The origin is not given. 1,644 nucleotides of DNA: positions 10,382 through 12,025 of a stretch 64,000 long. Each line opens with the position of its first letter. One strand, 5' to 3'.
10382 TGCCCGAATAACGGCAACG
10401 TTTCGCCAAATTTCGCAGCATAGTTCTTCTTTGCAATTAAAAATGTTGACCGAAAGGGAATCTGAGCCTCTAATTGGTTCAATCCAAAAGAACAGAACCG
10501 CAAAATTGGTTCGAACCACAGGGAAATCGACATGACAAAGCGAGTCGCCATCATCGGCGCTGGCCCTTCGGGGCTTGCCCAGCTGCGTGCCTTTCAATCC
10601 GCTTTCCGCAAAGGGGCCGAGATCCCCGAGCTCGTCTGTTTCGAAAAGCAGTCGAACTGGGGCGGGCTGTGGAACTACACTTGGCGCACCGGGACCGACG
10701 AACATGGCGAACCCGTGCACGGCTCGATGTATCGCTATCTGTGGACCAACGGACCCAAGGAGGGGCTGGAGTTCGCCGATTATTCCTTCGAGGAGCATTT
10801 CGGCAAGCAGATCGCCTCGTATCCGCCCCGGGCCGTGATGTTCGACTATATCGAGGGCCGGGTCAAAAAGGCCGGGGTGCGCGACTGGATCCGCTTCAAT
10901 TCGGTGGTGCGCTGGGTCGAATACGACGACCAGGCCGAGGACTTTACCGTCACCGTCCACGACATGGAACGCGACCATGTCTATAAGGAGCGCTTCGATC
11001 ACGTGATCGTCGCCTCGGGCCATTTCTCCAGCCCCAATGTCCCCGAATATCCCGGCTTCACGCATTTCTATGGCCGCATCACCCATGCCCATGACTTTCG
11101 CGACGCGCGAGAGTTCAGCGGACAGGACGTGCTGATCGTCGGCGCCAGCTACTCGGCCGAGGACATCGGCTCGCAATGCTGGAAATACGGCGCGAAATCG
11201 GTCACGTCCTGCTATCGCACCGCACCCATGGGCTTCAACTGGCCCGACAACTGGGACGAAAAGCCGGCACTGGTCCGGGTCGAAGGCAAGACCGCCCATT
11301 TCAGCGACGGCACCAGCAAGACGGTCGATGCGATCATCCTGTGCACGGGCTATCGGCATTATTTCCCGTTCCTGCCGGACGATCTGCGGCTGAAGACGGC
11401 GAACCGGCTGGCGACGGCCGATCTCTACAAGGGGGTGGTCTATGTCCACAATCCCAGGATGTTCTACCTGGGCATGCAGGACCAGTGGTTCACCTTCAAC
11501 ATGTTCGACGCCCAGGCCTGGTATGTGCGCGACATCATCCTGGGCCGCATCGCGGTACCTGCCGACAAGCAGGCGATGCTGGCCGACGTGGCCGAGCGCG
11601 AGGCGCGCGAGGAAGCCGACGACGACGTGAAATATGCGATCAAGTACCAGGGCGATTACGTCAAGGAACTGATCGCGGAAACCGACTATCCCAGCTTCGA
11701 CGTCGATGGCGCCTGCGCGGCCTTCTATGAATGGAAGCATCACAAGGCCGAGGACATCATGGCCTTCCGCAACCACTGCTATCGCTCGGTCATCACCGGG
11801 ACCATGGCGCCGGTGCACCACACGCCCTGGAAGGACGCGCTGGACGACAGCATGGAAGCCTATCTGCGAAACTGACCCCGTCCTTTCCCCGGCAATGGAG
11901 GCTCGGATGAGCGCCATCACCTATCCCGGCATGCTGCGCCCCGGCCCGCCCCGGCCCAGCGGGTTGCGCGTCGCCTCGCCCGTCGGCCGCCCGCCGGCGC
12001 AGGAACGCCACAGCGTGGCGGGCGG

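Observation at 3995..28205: Near-complete one-locus route from trimethylamine to C1-tetrahydrofolate: tmm-tdm-dmmDABC plus mgsABC-gmaS plus mgdABCD plus folD-purU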

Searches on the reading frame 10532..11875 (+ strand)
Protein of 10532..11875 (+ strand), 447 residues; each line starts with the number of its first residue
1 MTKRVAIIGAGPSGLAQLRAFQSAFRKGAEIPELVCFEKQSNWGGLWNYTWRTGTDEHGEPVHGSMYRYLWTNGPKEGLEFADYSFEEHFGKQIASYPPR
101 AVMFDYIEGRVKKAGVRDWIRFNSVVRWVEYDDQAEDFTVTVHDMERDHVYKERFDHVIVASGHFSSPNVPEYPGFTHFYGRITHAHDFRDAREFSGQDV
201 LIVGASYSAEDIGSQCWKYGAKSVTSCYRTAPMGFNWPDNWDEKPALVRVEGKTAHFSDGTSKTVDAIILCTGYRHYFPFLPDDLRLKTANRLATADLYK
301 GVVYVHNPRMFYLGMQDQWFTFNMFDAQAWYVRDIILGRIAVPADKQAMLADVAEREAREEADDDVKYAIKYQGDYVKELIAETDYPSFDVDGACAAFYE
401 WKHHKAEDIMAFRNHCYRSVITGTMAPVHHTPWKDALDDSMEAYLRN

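Call 6: search_protein_families(library=pfam, proteins=[window:10532-11875:+])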
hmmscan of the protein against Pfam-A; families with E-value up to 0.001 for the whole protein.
window:10532-11875:+ (447 aa): 5 families
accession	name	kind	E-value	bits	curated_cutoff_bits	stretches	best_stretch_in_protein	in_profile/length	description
PF00743.25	FMO-like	-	9.7e-40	136.9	22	2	3-226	2-212/532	Flavin-binding monooxygenase-like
PF13738.12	Pyr_redox_3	-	2.5e-16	60.2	30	1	96-234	76-200/305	Pyridine nucleotide-disulphide oxidoreductase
PF07992.20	Pyr_redox_2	-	7.1e-12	45.8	26.1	1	4-227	2-171/291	Pyridine nucleotide-disulphide oxidoreductase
PF13434.12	Lys_Orn_oxgnase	-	7.5e-09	35.6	21.3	1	115-221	107-212/339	L-lysine 6-monooxygenase/L-ornithine 5-monooxygenase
PF13454.12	NAD_binding_9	-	3.1e-07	30.9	21.8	1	6-165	1-155/155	FAD-NAD(P)-binding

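Call 8: search_protein_families(library=ncbifam, proteins=[window:10532-11875:+])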
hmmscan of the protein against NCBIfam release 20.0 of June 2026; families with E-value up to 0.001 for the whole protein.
window:10532-11875:+ (447 aa): 7 families
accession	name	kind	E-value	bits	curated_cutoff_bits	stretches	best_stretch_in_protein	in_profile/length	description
NF058570.1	trimeth_mono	equivalog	1.6e-252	838.2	675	1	4-446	1-442/443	trimethylamine monooxygenase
NF040505.1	ArsO_flavin_mono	equivalog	3.3e-18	66.2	425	1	149-215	114-178/346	ArsO family NAD(P)H-dependent flavin-containing monooxygenase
TIGR04018.1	Bthiol_YpdA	hypoth_equivalog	1.3e-09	37.3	339.9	1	131-231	96-185/316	YpdA family putative bacillithiol disulfide reductase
NF009409.0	PRK12770.1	subfamily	1.5e-08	34.1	343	1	191-230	167-206/360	putative glutamate synthase subunit beta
TIGR04439.1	histamin_N_OH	equivalog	0.00055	18.8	700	0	121-210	109-196/431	putative histamine N-monooxygenase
TIGR04046.1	MSMEG_0569_nitr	hypoth_equivalog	0.00067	18.7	498.35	0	134-216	104-180/400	MSMEG_0569 family flavin-dependent oxidoreductase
TIGR01317.1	GOGAT_sm_gam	subfamily_domain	0.00099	18.1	447.7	0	3-49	144-184/485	glutamate synthase small subunit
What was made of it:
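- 10532..11875 (+): tmm, trimethylamine monooxygenase (TMA to TMAO). NF058570 838 bits against 675 (call 8).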

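Call 19: find_encoding_contigs(protein=window:10532-11875:+, flank=10000, max_places=6)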
Protein window:10532-11875:+ (447 aa): 11 contigs read that carry it; 6 places shown.
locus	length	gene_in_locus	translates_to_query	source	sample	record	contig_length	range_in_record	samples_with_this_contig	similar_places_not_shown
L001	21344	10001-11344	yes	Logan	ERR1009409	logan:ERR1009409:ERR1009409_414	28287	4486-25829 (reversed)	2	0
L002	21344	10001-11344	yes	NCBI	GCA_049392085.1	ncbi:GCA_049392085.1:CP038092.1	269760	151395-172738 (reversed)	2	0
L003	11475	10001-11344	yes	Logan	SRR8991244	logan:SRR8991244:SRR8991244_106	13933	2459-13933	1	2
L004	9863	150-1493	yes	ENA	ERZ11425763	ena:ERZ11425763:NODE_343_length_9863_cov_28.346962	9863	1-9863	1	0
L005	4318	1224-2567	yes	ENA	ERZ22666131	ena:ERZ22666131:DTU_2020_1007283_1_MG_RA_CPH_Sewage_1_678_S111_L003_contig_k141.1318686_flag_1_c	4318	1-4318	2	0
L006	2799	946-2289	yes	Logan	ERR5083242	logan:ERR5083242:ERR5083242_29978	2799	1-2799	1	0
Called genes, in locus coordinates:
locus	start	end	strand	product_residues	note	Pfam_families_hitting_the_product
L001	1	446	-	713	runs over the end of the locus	PF20256:MoCoBD_2, PF02738:MoCoBD_1, PF20256:MoCoBD_2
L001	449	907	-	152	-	PF00111:Fer2, PF13085:Fer2_3 (weak), PF01799:Fer2_2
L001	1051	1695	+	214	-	PF01381:HTH_3, PF12844:HTH_19 (weak), PF13443:HTH_26 (weak), PF13560:HTH_31, PF07883:Cupin_2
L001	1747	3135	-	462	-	PF00909:Ammonium_transp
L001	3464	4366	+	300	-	PF13230:GATase_4 (weak), PF13522:GATase_6, PF13537:GATase_7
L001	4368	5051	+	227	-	PF01493:GXGXG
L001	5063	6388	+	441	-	PF01645:Glu_synthase, PF01070:FMN_dh, PF00478:IMPDH, PF03060:NMO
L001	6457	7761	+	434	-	PF00120:Gln-synt_C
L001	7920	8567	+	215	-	PF00392:GntR, PF07729:FCD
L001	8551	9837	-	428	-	PF13458:Peripla_BP_6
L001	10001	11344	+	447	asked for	PF00743:FMO-like, PF07992:Pyr_redox_2, PF13454:NAD_binding_9 (faint), PF13738:Pyr_redox_3, PF13434:Lys_Orn_oxgnase (weak), PF00743:FMO-like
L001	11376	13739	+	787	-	PF09347:DUF1989, PF01571:GCV_T, PF08669:GCV_T_C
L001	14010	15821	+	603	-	PF00324:AA_permease, PF13520:AA_permease_2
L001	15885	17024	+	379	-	PF01571:GCV_T, PF08669:GCV_T_C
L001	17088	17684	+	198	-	PF22290:DmmA-like_N, PF22289:DmmA-like_C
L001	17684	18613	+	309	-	PF22290:DmmA-like_N, PF00111:Fer2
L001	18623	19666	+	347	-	PF11927:HODM_asu-like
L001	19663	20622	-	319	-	PF01965:DJ-1_PfpI (weak), PF00165:HTH_AraC (faint), PF12833:HTH_18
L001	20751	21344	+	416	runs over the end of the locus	PF01266:DAO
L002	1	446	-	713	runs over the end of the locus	PF20256:MoCoBD_2, PF02738:MoCoBD_1, PF20256:MoCoBD_2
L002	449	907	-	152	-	PF00111:Fer2, PF13085:Fer2_3 (weak), PF01799:Fer2_2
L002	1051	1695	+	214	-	PF01381:HTH_3, PF12844:HTH_19 (weak), PF13443:HTH_26 (weak), PF13560:HTH_31, PF07883:Cupin_2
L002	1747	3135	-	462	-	PF00909:Ammonium_transp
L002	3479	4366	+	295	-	PF13230:GATase_4 (weak), PF13522:GATase_6, PF13537:GATase_7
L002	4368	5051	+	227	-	PF01493:GXGXG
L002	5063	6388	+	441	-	PF01645:Glu_synthase, PF01070:FMN_dh, PF00478:IMPDH, PF03060:NMO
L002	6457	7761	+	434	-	PF00120:Gln-synt_C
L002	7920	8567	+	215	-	PF00392:GntR, PF07729:FCD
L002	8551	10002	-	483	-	PF13458:Peripla_BP_6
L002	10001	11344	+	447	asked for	PF00743:FMO-like, PF07992:Pyr_redox_2, PF13454:NAD_binding_9 (faint), PF13738:Pyr_redox_3, PF13434:Lys_Orn_oxgnase (weak), PF00743:FMO-like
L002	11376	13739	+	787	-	PF09347:DUF1989, PF01571:GCV_T, PF08669:GCV_T_C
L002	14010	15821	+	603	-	PF00324:AA_permease, PF13520:AA_permease_2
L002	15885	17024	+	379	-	PF01571:GCV_T, PF08669:GCV_T_C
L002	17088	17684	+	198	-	PF22290:DmmA-like_N, PF22289:DmmA-like_C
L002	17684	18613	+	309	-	PF22290:DmmA-like_N, PF00111:Fer2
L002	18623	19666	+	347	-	PF11927:HODM_asu-like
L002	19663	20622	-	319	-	PF01965:DJ-1_PfpI (weak), PF00165:HTH_AraC (faint), PF12833:HTH_18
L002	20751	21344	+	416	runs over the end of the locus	PF01266:DAO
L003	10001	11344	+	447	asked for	PF00743:FMO-like, PF07992:Pyr_redox_2, PF13454:NAD_binding_9 (faint), PF13738:Pyr_redox_3, PF13434:Lys_Orn_oxgnase (weak), PF00743:FMO-like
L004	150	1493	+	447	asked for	PF00743:FMO-like, PF07992:Pyr_redox_2, PF13454:NAD_binding_9 (faint), PF13738:Pyr_redox_3, PF13434:Lys_Orn_oxgnase (weak), PF00743:FMO-like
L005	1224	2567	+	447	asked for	PF00743:FMO-like, PF07992:Pyr_redox_2, PF13454:NAD_binding_9 (faint), PF13738:Pyr_redox_3, PF13434:Lys_Orn_oxgnase (weak), PF00743:FMO-like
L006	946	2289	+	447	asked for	PF00743:FMO-like, PF07992:Pyr_redox_2, PF13454:NAD_binding_9 (faint), PF13738:Pyr_redox_3, PF13434:Lys_Orn_oxgnase (weak), PF00743:FMO-like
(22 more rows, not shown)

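Call 32: find_related_loci(query=window:10532-11875:+, collection=genome_contigs, flank=10000)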
Query window:10532-11875:+ (447 aa) in genome_contigs; peptide patterns used: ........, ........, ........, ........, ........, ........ (x = any residue, [..] = any of these).
600 stretches matched a pattern (row limit reached: there are more); 596 encode a relative of the query (tblastn E <= 1e-3); the best 80 are kept; 80 distinct loci.
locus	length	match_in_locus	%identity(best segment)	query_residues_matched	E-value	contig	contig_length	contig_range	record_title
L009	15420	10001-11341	88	1-447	0e+0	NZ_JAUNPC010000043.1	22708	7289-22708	MAG: Paracoccus sp. (in: a-proteobacteria) isolate S36M_Sa_3 NODE_201_length_22708_cov_12.475963, whole genome shotgun s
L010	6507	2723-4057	88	1-445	0e+0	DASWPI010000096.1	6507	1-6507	MAG TPA_asm: Paenirhodobacter sp. isolate SMAG_U3463 k141_66078, whole genome shotgun sequence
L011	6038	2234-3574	88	1-447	0e+0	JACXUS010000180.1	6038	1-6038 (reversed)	MAG: Sphingomonadales bacterium isolate AU13.004 scaffold_710, whole genome shotgun sequence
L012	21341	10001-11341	88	1-447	0e+0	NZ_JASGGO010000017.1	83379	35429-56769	MAG: Paracoccus sp. (in: a-proteobacteria) isolate 5H033 JMF-2111-06-0005.hyb.bin.33_16, whole genome shotgun sequence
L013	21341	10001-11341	88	1-447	0e+0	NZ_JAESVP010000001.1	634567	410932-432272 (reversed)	Fuscibacter oryzae strain KVB23 contig1, whole genome shotgun sequence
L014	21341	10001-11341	87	1-447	0e+0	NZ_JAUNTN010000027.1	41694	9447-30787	MAG: Paracoccus sp. (in: a-proteobacteria) isolate S5R_Sa_20 NODE_342_length_41694_cov_94.441485, whole genome shotgun s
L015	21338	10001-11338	88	1-446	0e+0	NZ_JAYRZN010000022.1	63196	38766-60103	MAG: Paenirhodobacter sp. isolate SH_SHASGE1bin.13 NODE_421_length_63196_cov_2.338994, whole genome shotgun sequence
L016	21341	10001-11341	88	1-447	0e+0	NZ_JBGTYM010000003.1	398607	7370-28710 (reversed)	Neotabrizicola sp. sgz301269 L148_scaffold3, whole genome shotgun sequence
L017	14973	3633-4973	89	1-447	0e+0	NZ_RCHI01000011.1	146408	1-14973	Sinirhodobacter hankyongi strain BO-81 contig_11, whole genome shotgun sequence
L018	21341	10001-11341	87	1-447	0e+0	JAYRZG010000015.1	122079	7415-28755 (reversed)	MAG: Fuscovulum sp. isolate EBPR_s472bin.4 NODE_145_length_122079_cov_12.981091, whole genome shotgun sequence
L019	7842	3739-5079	87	1-447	0e+0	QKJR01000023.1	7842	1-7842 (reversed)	MAG: Rhodobacterales bacterium isolate SZUA-611 scaffold_38198, whole genome shotgun sequence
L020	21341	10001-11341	88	1-447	0e+0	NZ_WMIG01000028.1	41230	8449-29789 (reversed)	Paracoccus litorisediminis strain NBRC 112902 Scaffold28, whole genome shotgun sequence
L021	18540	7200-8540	88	1-447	0e+0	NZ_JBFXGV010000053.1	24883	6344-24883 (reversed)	MAG: Paenirhodobacter sp. isolate CA_2019_TPIn_171 NODE_6382_length_24883_cov_6.346017_TPIn, whole genome shotgun sequen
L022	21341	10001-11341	85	1-447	0e+0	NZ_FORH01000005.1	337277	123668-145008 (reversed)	Celeribacter neptunius strain DSM 26471, whole genome shotgun sequence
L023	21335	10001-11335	86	3-447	0e+0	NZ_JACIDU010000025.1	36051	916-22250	Allorhizobium borbori strain DSM 26385 Ga0373240_25, whole genome shotgun sequence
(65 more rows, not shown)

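Call 38: search_solved_structures(query=window:10532-11875:+, max_evalue=1e-20)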
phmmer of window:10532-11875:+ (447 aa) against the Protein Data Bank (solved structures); distinct sequences matched with E-value up to 1e-20: 24.
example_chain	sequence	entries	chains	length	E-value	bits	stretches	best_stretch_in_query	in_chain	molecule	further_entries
5ipy_A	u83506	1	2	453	5.5e-264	879.4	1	1-447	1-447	Flavin-containing monooxygenase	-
5iq4_A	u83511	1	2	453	1.7e-263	877.8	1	1-447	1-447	Flavin-containing monooxygenase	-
5gsn_A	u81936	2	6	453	7.3e-263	875.7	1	1-447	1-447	Flavin-containing monooxygenase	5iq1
8b2d_A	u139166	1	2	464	4.9e-214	714.7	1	1-446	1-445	Flavin-containing monooxygenase, Fmo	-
2xve_A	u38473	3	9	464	6.6e-212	707.7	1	1-446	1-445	FLAVIN-CONTAINING MONOOXYGENASE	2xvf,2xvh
2vq7_A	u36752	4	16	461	5.6e-211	704.7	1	1-446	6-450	FLAVIN-CONTAINING MONOOXYGENASE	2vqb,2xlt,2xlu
2xvi_A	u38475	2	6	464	8.7e-211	704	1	1-446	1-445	FLAVIN-CONTAINING MONOOXYGENASE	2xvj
6hns_A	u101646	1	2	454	1.7e-210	703.1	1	1-446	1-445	Small molecule metabolism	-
2xlp_A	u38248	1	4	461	2.9e-210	702.3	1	1-446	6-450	FLAVIN-CONTAINING MONOOXYGENASE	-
2xlr_A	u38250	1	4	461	3.4e-210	702.1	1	1-446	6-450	FLAVIN-CONTAINING MONOOXYGENASE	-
2xls_A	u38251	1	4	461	4e-210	701.8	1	1-446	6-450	FLAVIN-CONTAINING MONOOXYGENASE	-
6kbw_A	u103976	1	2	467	1.2e-174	584.8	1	4-445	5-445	Trimethylamine monooxygenase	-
7d4k_A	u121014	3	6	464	1.5e-164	551.6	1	4-446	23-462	Flavin-containing monooxygenase FMO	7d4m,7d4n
5nmw_A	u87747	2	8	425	2.8e-57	197.9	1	3-382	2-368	Flavin-containing monooxygenase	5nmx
6wpu_A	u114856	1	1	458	6.7e-37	130.7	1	2-357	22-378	Flavin-containing monooxygenase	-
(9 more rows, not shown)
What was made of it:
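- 10532..11875 (+): 879 bits to 5IPY (call 38).
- On Bacterial trimethylamine monooxygenase (Tmm, FMO type): 879 bits to 5IPY over residues 1-447 (call 38).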
